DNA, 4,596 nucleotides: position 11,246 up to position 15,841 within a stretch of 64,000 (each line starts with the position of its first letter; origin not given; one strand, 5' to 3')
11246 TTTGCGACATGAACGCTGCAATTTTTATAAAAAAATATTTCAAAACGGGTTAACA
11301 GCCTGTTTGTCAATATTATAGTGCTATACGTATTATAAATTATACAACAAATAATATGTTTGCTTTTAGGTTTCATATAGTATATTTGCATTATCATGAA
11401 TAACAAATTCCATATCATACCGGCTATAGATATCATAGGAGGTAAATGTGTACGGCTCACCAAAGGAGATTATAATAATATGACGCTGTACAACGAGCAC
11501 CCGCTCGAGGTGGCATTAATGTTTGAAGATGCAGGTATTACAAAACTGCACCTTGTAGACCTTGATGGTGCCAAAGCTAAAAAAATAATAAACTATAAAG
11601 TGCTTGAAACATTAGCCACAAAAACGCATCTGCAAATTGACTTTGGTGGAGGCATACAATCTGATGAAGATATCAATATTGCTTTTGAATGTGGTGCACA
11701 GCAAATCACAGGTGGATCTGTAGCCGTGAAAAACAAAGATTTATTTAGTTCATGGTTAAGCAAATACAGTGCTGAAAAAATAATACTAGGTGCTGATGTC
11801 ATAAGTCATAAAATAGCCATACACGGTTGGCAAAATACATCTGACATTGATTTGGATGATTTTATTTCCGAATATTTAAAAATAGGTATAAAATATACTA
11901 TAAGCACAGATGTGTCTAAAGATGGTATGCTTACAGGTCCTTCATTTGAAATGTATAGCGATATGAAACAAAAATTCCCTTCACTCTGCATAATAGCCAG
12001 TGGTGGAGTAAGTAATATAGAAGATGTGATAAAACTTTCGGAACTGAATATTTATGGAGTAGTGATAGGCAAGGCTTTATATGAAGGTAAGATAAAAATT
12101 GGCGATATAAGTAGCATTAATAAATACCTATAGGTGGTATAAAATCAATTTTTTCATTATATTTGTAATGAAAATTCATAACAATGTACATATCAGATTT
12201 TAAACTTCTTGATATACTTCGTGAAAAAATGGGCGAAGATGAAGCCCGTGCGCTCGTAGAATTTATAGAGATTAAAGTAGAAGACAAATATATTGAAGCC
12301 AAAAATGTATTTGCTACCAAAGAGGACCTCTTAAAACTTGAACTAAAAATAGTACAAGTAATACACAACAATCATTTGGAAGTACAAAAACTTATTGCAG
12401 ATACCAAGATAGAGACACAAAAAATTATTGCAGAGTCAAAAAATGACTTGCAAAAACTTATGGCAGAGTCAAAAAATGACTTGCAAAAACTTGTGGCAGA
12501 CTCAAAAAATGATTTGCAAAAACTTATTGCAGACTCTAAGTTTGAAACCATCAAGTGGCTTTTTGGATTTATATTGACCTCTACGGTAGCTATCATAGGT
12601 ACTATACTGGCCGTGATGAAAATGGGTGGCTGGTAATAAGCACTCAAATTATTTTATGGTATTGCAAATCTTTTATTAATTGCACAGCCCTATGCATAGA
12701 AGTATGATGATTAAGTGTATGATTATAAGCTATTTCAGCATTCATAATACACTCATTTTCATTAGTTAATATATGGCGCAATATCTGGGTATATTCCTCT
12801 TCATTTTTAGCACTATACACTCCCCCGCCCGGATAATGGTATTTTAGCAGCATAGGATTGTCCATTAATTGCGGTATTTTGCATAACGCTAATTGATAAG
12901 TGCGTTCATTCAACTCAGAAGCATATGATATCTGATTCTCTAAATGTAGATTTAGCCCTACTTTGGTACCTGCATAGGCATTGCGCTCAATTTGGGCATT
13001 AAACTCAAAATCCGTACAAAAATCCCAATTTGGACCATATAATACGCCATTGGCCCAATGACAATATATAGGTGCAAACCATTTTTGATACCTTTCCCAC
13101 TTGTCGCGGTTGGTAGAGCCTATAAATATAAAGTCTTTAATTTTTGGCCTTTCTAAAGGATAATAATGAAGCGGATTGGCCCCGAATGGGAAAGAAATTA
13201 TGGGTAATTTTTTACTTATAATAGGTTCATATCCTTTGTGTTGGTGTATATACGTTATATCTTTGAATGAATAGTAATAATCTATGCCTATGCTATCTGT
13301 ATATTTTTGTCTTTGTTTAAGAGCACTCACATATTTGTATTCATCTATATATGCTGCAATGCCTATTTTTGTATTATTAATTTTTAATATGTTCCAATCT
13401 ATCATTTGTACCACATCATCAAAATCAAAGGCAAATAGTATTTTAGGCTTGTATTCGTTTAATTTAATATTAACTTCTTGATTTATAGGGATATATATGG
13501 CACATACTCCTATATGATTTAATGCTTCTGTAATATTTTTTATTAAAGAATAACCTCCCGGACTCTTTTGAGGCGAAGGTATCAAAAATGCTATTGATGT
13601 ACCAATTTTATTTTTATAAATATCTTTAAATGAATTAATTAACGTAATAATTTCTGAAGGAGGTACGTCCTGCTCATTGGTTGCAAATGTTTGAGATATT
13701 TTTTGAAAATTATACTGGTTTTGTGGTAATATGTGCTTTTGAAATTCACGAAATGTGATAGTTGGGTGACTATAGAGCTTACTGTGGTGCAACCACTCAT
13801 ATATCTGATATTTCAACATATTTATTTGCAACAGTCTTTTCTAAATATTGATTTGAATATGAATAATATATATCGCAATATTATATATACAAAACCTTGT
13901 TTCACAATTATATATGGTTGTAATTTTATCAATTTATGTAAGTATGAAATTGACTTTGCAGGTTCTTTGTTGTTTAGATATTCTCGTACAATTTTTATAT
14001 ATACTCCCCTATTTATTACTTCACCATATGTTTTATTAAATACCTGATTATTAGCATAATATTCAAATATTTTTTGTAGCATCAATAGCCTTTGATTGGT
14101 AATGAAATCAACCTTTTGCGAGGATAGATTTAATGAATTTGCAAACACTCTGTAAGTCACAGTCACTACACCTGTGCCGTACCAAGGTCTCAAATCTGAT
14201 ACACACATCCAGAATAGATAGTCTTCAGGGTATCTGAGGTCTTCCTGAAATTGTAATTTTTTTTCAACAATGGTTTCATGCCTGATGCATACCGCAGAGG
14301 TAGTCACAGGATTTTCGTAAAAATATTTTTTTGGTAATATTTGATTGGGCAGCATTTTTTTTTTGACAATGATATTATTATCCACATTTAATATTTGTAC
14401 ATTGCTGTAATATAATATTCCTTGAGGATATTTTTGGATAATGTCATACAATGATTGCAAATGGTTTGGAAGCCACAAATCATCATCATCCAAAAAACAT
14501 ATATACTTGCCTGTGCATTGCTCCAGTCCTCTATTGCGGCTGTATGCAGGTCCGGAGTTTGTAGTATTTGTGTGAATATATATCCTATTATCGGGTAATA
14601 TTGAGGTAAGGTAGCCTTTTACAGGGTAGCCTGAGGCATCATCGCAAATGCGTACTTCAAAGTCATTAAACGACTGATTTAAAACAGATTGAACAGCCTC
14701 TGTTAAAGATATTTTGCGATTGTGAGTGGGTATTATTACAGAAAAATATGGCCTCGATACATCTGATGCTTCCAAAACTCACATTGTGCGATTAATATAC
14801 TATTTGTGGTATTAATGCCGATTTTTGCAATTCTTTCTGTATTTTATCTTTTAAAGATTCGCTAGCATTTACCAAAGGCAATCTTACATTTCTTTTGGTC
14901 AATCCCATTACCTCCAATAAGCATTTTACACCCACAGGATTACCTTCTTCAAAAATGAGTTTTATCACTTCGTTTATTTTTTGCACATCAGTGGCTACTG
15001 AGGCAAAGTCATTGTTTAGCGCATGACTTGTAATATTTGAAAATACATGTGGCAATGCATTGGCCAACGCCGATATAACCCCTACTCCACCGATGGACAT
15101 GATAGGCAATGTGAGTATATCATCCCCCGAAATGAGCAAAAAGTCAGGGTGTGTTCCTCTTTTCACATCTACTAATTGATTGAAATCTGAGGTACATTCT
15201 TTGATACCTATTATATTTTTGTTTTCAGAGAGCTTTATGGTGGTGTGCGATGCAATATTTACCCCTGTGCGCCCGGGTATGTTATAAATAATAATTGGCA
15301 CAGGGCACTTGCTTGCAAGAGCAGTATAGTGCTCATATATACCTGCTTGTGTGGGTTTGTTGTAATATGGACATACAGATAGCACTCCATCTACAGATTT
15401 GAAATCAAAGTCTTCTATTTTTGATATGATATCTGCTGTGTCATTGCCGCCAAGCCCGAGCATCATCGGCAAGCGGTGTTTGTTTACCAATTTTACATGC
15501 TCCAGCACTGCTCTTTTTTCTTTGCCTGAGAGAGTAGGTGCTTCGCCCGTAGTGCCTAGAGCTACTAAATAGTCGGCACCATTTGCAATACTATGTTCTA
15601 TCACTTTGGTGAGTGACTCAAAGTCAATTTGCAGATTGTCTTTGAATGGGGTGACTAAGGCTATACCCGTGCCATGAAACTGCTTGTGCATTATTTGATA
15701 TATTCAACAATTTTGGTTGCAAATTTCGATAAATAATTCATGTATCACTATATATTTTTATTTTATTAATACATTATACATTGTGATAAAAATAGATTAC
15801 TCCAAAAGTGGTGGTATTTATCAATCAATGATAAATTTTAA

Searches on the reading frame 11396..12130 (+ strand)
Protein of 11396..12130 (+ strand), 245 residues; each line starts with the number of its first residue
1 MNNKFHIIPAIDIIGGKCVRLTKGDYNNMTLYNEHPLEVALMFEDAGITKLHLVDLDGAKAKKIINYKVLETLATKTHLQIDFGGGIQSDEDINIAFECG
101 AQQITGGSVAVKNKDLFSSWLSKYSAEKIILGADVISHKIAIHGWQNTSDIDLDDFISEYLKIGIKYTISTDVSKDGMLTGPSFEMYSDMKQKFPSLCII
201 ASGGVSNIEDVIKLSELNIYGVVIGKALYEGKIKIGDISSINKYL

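Call 75: search_protein_families(library=pfam, proteins=[window:11396-12130:+], max_evalue=0.00001)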
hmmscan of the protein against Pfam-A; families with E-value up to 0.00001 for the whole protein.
window:11396-12130:+ (245 aa): 1 family
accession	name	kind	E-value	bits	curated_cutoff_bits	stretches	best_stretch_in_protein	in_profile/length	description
PF00977.27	His_biosynth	-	2.1e-69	233.9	23.6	1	7-233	2-227/228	Histidine biosynthesis protein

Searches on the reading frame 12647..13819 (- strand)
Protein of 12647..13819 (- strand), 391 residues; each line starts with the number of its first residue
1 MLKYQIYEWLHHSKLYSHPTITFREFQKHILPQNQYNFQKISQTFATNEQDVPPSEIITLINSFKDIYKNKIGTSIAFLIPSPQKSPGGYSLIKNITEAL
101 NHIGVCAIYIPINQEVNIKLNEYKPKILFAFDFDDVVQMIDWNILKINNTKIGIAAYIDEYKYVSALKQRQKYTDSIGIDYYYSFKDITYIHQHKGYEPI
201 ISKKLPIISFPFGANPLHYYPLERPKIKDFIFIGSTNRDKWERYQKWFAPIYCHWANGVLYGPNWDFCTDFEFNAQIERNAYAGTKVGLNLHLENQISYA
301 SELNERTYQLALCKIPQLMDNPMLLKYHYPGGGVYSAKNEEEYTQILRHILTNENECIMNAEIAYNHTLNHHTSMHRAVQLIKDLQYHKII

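Call 48: search_protein_families(library=pfam, proteins=[window:12647-13819:-], max_evalue=0.001)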
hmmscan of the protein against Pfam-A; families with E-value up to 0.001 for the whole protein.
window:12647-13819:- (391 aa): 1 family
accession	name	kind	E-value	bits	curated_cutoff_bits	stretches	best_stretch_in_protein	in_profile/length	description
PF13524.12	Glyco_trans_1_2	-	4.5e-12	46.6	25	1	258-382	17-143/144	Glycosyl transferase-like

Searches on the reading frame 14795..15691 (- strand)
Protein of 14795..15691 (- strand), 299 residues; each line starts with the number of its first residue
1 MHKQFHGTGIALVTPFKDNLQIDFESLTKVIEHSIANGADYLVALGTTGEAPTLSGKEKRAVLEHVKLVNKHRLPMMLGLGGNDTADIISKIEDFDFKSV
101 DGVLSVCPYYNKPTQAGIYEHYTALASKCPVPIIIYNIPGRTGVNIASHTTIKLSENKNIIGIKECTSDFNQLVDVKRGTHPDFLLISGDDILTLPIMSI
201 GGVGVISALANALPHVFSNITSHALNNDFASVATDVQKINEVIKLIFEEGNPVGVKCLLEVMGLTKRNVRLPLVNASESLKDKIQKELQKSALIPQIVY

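Call 75: search_protein_families(library=pfam, proteins=[window:14795-15691:-], max_evalue=0.00001)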
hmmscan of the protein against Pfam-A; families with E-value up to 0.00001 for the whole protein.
window:14795-15691:- (299 aa): 1 family
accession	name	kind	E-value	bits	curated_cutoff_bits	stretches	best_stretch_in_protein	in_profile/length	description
PF00701.28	DHDPS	-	1e-78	264.5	22.1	1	5-290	2-288/289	Dihydrodipicolinate synthetase family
